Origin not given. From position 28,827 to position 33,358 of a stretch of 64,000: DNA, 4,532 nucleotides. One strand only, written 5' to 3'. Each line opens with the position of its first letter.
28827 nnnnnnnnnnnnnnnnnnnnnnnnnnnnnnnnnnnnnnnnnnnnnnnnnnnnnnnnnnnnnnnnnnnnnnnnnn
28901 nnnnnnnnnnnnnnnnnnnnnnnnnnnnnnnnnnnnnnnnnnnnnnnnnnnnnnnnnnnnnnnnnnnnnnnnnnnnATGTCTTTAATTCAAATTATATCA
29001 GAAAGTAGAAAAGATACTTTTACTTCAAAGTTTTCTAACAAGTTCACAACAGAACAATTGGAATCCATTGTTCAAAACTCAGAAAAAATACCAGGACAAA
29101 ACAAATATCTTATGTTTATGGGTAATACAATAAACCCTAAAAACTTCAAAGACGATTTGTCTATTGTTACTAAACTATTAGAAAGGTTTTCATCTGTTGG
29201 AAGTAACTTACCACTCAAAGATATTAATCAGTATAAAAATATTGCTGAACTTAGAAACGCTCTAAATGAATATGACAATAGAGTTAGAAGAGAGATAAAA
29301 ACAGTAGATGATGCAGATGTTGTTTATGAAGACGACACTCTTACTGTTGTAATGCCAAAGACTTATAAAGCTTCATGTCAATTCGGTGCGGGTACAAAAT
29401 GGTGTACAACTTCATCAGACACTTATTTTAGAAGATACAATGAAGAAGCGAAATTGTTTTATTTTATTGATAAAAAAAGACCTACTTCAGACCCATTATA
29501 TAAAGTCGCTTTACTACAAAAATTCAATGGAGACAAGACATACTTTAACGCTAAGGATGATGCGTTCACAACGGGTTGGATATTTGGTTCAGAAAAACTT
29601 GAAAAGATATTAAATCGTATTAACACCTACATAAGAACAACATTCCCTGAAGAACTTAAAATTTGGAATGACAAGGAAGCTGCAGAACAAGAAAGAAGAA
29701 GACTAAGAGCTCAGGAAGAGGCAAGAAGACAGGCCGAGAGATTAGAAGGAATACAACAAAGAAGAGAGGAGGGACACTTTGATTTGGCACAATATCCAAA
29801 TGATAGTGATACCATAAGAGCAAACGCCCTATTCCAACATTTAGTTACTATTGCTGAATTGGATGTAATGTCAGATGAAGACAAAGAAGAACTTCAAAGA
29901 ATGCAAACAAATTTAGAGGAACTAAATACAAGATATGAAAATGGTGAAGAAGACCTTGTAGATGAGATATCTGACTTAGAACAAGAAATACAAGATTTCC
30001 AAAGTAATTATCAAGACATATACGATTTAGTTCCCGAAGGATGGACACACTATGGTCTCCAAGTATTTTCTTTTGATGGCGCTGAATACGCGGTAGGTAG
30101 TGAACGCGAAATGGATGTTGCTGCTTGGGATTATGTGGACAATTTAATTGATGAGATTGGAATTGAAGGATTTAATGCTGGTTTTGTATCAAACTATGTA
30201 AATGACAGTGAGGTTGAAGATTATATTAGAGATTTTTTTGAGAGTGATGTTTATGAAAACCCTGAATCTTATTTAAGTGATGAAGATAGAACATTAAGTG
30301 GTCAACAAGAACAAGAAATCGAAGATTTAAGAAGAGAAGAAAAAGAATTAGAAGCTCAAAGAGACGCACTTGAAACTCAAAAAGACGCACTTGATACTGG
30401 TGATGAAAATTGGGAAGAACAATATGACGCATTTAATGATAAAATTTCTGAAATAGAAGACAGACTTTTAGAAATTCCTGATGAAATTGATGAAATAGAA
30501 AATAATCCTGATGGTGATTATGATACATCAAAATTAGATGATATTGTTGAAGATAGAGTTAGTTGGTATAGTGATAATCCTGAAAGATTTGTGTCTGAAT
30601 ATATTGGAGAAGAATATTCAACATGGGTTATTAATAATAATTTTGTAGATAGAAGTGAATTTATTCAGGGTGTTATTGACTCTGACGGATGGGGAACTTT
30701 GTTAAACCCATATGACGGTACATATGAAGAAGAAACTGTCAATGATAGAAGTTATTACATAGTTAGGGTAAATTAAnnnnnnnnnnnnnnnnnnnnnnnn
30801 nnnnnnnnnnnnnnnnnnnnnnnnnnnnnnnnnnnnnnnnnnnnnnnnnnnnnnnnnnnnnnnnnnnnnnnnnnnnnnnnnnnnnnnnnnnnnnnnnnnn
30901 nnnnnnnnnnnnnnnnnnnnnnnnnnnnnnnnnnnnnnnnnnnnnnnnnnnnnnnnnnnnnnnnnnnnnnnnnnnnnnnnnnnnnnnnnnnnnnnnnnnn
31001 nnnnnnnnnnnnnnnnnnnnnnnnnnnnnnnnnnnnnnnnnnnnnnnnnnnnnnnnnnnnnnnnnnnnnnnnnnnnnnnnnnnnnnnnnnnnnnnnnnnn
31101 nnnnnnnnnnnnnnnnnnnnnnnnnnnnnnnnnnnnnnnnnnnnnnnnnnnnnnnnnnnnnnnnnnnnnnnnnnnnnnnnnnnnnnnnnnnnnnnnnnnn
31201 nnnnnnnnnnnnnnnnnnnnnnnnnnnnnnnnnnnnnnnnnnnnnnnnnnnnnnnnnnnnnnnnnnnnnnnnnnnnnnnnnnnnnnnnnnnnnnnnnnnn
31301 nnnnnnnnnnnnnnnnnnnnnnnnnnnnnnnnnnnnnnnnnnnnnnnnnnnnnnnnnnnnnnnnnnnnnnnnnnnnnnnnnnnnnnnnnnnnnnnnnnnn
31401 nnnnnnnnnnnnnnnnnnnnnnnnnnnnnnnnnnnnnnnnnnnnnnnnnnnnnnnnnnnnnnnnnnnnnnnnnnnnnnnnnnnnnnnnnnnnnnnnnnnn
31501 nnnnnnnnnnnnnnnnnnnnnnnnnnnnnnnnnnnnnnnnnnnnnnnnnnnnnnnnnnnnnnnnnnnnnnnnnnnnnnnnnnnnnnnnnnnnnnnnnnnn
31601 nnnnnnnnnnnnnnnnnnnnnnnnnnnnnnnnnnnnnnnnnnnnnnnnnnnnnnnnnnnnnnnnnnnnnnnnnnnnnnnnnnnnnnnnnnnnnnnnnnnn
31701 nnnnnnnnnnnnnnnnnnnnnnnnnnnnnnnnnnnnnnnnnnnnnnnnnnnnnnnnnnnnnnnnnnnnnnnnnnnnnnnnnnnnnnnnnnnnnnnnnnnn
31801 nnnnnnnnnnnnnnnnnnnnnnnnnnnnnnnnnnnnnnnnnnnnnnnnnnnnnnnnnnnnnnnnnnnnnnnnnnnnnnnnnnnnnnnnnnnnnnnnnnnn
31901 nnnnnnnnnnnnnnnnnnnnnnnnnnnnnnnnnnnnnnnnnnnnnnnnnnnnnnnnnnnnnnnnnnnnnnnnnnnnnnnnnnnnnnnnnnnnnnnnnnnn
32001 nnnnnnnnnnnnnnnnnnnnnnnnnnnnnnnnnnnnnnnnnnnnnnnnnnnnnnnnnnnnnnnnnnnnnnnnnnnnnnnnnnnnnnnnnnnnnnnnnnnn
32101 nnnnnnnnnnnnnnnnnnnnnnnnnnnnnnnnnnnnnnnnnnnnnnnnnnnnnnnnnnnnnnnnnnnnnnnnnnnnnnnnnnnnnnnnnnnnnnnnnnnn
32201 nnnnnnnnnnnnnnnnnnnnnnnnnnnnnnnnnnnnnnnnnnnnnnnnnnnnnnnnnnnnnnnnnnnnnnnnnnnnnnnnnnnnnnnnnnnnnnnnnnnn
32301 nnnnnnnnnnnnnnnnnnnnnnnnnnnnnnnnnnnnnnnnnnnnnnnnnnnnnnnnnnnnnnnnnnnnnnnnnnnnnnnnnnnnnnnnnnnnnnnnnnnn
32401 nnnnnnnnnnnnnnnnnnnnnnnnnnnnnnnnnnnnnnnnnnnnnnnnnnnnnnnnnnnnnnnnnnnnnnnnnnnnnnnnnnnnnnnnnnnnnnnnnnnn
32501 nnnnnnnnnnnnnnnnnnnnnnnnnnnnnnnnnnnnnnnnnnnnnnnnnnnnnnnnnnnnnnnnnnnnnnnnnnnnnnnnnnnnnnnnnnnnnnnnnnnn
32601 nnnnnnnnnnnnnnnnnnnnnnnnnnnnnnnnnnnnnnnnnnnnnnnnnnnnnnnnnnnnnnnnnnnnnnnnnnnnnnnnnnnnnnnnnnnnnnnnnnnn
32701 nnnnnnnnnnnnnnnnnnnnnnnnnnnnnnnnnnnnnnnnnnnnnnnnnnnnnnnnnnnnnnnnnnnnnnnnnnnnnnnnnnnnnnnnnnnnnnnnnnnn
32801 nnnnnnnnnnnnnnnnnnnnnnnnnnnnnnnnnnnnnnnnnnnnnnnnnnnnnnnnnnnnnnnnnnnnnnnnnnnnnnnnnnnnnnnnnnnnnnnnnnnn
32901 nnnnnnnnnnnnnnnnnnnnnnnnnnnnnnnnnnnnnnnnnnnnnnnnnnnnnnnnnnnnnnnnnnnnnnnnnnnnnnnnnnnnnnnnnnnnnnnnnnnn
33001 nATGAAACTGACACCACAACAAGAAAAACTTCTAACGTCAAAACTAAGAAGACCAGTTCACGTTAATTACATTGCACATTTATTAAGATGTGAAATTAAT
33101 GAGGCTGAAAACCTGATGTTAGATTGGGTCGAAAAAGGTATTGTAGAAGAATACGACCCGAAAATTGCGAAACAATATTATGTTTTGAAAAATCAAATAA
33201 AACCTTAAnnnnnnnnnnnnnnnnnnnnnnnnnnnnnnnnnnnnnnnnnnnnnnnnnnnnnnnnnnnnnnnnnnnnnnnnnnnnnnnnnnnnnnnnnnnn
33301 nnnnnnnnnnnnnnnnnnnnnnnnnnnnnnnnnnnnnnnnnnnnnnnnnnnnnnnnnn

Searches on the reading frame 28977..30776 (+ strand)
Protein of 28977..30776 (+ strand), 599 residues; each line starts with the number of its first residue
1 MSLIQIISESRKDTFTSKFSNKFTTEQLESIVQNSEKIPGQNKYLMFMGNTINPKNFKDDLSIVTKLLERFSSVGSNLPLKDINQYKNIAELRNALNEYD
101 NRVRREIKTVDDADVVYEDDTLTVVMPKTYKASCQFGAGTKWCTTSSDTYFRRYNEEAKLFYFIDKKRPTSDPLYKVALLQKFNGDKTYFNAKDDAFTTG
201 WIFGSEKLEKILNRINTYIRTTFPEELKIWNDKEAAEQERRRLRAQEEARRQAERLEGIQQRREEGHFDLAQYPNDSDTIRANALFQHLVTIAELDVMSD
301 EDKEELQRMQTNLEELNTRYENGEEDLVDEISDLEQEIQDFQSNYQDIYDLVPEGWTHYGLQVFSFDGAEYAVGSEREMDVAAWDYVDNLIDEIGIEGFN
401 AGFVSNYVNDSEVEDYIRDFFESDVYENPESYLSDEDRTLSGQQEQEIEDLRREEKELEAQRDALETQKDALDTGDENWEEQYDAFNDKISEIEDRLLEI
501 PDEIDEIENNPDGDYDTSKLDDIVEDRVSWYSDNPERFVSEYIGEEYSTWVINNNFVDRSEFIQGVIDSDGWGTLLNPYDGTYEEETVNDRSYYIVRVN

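Call 12: search_protein_families(library=pfam, proteins=[window:28977-30776:+], max_evalue=0.001)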
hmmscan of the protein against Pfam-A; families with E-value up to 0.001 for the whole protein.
window:28977-30776:+ (599 aa): 0 families

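Call 13: search_protein_families(library=phrogs, proteins=[window:28977-30776:+], max_evalue=0.00001)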
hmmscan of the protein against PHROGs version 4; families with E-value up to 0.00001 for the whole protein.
window:28977-30776:+ (599 aa): 1 family
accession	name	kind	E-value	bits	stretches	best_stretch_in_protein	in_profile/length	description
phrog_17056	-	unknown function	4.6e-08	33.8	1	102-330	109-322/420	-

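Call 70: search_dna_similar(query=window:28977-30773:+, collection=phages, mode=protein, max_rows=15)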
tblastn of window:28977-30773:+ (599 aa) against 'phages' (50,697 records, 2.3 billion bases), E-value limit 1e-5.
Records with a match: 11; places in all: 11; records where one place covers at least 80% of the query: 0.
Best place of each record, by identity: <60% 11.
By first word of the organism name: Pseudomonas 11.
By host as written in the record: Pseudomonas aeruginosa PAO1 5; Pseudomonas aeruginosa 3; - 3.
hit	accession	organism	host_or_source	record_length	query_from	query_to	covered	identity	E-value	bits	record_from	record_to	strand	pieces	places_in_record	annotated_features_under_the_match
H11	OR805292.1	Pseudomonas phage Cassandra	Pseudomonas aeruginosa PAO1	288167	26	164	23%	28.8%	2e-9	67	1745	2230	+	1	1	hypothetical protein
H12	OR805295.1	Pseudomonas phage Paride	Pseudomonas aeruginosa PAO1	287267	26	164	23%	28.8%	2e-9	67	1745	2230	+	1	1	hypothetical protein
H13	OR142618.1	Pseudomonas phage Callisto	Pseudomonas aeruginosa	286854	26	164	23%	28.8%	2e-9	67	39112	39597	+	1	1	hypothetical protein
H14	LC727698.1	Pseudomonas phage sp. 30-3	Pseudomonas aeruginosa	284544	26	164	23%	28.8%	3e-9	66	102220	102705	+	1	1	hypothetical protein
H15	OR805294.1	Pseudomonas phage Ettore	Pseudomonas aeruginosa PAO1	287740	26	164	23%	28.8%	4e-9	66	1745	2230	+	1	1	hypothetical protein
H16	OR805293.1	Pseudomonas phage Deifobo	Pseudomonas aeruginosa PAO1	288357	26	164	23%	28.2%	8e-9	65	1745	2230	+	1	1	hypothetical protein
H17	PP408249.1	Pseudomonas phage vB_Pa-PAC2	Pseudomonas aeruginosa PAO1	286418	26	164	23%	28.2%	8e-9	65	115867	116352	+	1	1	hypothetical protein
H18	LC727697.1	Pseudomonas phage sp. 30-2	Pseudomonas aeruginosa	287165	26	164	23%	28.2%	8e-9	65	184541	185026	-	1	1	hypothetical protein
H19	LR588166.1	Pseudomonas phage vB_PaeM_MIJ3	-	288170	26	164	23%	28.2%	8e-9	65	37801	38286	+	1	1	hypothetical protein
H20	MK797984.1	Pseudomonas phage vB_PaeM_PA5oct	-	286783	26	164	23%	27.8%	7e-7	59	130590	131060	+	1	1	structural protein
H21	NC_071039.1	Pseudomonas phage vB_PaeM_PA5oct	-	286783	26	164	23%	27.8%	7e-7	59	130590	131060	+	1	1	structural protein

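Call 74: search_protein_families(library=ncbifam, proteins=[window:28977-30773:+], max_evalue=0.001)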
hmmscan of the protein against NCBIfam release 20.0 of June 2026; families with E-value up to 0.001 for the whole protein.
window:28977-30773:+ (599 aa): 0 families

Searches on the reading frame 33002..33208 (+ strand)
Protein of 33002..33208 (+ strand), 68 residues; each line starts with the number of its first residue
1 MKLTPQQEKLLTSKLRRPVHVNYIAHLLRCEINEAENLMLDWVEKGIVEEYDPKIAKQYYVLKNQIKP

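Call 32: search_protein_families(library=pfam, proteins=[window:33002-33208:+], max_evalue=0.01)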
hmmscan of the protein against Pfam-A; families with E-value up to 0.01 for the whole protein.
window:33002-33208:+ (68 aa): 1 family
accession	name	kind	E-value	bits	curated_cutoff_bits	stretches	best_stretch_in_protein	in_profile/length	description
PF22979.2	HTH_69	-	0.0033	17.7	27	1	19-52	27-60/69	Winged helix-turn-helix domain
